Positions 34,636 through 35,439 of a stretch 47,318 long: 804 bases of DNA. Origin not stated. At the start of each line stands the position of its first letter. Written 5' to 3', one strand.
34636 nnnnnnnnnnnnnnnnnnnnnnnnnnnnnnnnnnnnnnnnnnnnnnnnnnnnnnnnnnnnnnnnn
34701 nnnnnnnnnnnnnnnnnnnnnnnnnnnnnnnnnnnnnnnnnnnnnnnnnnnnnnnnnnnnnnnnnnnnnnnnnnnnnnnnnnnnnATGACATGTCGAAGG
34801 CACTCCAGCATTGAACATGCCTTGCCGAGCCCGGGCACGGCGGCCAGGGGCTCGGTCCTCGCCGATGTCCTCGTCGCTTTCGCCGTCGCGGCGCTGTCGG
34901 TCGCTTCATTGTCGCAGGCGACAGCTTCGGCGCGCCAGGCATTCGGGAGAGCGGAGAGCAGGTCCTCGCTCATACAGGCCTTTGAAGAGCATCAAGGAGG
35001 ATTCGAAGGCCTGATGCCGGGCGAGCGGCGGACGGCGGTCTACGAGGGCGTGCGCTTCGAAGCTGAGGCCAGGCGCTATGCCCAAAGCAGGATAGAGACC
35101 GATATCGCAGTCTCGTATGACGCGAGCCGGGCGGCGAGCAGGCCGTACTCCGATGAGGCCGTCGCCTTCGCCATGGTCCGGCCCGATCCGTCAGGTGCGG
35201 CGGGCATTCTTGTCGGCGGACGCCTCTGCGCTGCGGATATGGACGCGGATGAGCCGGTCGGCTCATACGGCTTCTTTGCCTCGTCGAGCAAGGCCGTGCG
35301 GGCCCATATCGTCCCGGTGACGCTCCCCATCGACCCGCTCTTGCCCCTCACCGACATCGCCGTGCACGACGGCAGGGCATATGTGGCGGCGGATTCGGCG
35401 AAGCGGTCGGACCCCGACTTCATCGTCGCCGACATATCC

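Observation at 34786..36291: Beta-propeller (LVIVD-repeat) protein carrying a prepilin-like signal with Asp instead of Glu at +5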

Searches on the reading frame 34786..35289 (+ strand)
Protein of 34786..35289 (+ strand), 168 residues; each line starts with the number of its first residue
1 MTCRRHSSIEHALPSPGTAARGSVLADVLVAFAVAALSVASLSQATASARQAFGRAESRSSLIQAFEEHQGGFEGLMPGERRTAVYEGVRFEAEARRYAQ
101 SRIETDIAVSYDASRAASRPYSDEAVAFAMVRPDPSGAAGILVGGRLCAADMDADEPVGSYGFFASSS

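Call 32: search_protein_families(library=pfam, alignment_id=A2, max_evalue=1)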
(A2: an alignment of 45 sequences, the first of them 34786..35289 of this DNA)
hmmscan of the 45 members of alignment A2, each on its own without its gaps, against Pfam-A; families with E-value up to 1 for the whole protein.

A. member 1, window:34786-35289:+ (168 aa): 1 family
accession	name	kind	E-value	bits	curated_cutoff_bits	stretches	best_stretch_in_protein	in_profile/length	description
PF23922.1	DUF7261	-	0.043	14.5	27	1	24-117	14-111/169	Family of unknown function (DUF7261)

B. families by the number of members that match (of 45 scanned): 29 families (the first 25 are shown)
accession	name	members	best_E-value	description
PF04122.17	CW_binding_2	2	0.069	Cell wall binding domain 2 (CWB2)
PF13687.11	DUF4153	2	0.12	Domain of unknown function (DUF4153)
PF07379.16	DUF1494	2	0.16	Protein of unknown function (DUF1494)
PF02030.20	Lipoprotein_8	1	0.017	Hypothetical lipoprotein (MG045 family)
PF06564.18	CBP_BcsQ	1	0.036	Cellulose biosynthesis protein BcsQ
PF13803.12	DUF4184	1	0.037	Domain of unknown function (DUF4184)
PF03823.19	Neurokinin_B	1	0.042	Neurokinin B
PF23922.1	DUF7261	1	0.043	Family of unknown function (DUF7261)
PF21184.3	HAT1_C_fung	1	0.052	Fungal HAT1, C-terminal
PF21749.2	DACND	1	0.054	Probable sensor domain DACND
PF17803.7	Cadherin_4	1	0.062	Bacterial cadherin-like domain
PF17602.7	DUF5498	1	0.062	Family of unknown function (DUF5498)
PF17646.6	Zemlya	1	0.081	Closterovirus 1a polyprotein central region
PF20024.5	DUF6432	1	0.082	Family of unknown function (DUF6432)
PF11131.13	PhrC_PhrF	1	0.083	Rap-phr extracellular signalling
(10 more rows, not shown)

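Call 36: predict_structure(alignment_id=A2)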
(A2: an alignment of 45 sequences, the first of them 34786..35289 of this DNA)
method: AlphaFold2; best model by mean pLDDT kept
length: 168 residues; sequences in the alignment: 45
mean_pLDDT: 82.5   pTM: 0.66
mean pLDDT of the five models: 82.5, 82.1, 81.9, 81.8, 81.6
residues with pLDDT >= 90: 93; 70-90: 23; 50-70: 49; < 50: 3
segments of 3 or more residues with pLDDT < 50: none
pLDDT, mean of each block of 10 residues (from residue 1): 56 57 83 98 97 95 97 96 97 93 94 88 91 83 60 56 54
secondary structure, 60 per line:
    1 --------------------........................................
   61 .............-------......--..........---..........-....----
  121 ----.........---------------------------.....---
elements in order: H21-73 E81-86 E89-98 E102-111 H113-116 E125-133 H161-165

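Call 38: fold_search(model_id=the predicted structure, library=pdb)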
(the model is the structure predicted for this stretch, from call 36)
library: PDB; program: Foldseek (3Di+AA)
matches with E <= 10: 839; with E <= 0.001: 0
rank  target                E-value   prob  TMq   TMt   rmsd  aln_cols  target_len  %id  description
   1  7zkg_A                6.9e-02  0.85  0.22  0.16   5.2        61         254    8  C-Methyltransferase PsmD from Streptomyces griseofuscus with bound cofactor (crystal form 2) (released 2022-12-28)
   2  8cht_C                7.7e-02  0.72  0.21  0.24   8.0        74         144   14  Crystal structure of human PURA (fragment Glu57-Glu212, PUR repeat I and II) (released 2024-02-21)
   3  8cht_D                8.7e-02  0.63  0.20  0.23   8.0        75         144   15  Crystal structure of human PURA (fragment Glu57-Glu212, PUR repeat I and II) (released 2024-02-21)
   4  7zkg_B                1.0e-01  0.82  0.22  0.16   5.0        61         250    8  C-Methyltransferase PsmD from Streptomyces griseofuscus with bound cofactor (crystal form 2) (released 2022-12-28)
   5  8chv_A                1.0e-01  0.63  0.23  0.26   8.5        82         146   13  Crystal structure of human PURA (fragment Glu57-Glu212, PUR repeat I and II) R140P mutant (released 2024-02-21)
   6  1y8c                  1.3e-01  0.96  0.27  0.19   3.5        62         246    5  Crystal structure of a S-adenosylmethionine-dependent methyltransferase from Clostridium acetobutylicum ATCC 824 (released 2004-12-28)
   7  8cht_A                1.4e-01  0.54  0.20  0.24   7.7        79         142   14  Crystal structure of human PURA (fragment Glu57-Glu212, PUR repeat I and II) (released 2024-02-21)
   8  8chv_C                1.5e-01  0.82  0.25  0.30   8.3        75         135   13  Crystal structure of human PURA (fragment Glu57-Glu212, PUR repeat I and II) R140P mutant (released 2024-02-21)
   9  8cht_B                1.5e-01  0.54  0.20  0.24   8.0        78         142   12  Crystal structure of human PURA (fragment Glu57-Glu212, PUR repeat I and II) (released 2024-02-21)
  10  8axl_A                1.6e-01  0.09  0.11  0.08  10.4        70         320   10  Outer membrane secretin pore of the type 3 secretion system of Shigella flexneri (released 2023-03-01)
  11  2i75                  2.3e-01  0.38  0.22  0.14  10.2        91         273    9  Crystal Structure of Human Protein Tyrosine Phosphatase N4 (PTPN4) (released 2006-10-17)
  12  7ah9_5B               2.4e-01  0.11  0.13  0.06  10.5        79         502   13  Substrate-engaged type 3 secretion system needle complex from Salmonella enterica typhimurium - SpaR state 1 (released 2021-03-17)
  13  2ret_C                2.7e-01  0.44  0.25  0.42   5.3        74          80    5  The crystal structure of a binary complex of two pseudopilins: EpsI and EpsJ from the Type 2 Secretion System of Vibri (released 2008-02-05)
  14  6iwd_A                2.7e-01  0.41  0.21  0.13   4.0        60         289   10  The PTP domain of human PTPN14 in a complex with the CR3 domain of HPV18 E7 (released 2019-07-31)
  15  3df6_A                2.9e-01  0.63  0.20  0.31   5.5        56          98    7  The thermo- and acido-stable ORF-99 from the archaeal virus AFV1 (released 2009-06-16)
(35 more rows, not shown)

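Call 51: search_protein_representatives(alignment_id=A2)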
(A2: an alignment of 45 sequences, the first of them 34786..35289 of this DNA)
Query: 45 sequences, 147 profile positions. Proteins with E-value up to 0.001 (for the whole library): 83; up to 1e-10: 72; up to 1e-30: 14. The best 83 are listed.
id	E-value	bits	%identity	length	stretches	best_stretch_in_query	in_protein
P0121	4.5e-44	166.2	-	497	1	1-145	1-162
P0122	7.4e-43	162.3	-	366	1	1-145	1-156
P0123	7.8e-43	162.2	-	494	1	16-143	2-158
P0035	3.0e-42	160.3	-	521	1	4-143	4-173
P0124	1.4e-40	154.9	-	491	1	1-144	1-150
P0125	2.5e-39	150.8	-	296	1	7-144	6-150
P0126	3.3e-39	150.4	-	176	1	1-135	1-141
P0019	1.8e-37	144.8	-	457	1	13-133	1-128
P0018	2.7e-37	144.2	-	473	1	13-137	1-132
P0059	3.0e-37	144.1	-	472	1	1-145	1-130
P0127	3.9e-35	137.2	-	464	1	15-142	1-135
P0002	3.1e-34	134.3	-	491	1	1-146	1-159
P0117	7.0e-34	133.1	-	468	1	1-145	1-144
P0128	1.0e-33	132.6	-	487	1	1-146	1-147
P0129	1.1e-30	122.8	-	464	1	4-133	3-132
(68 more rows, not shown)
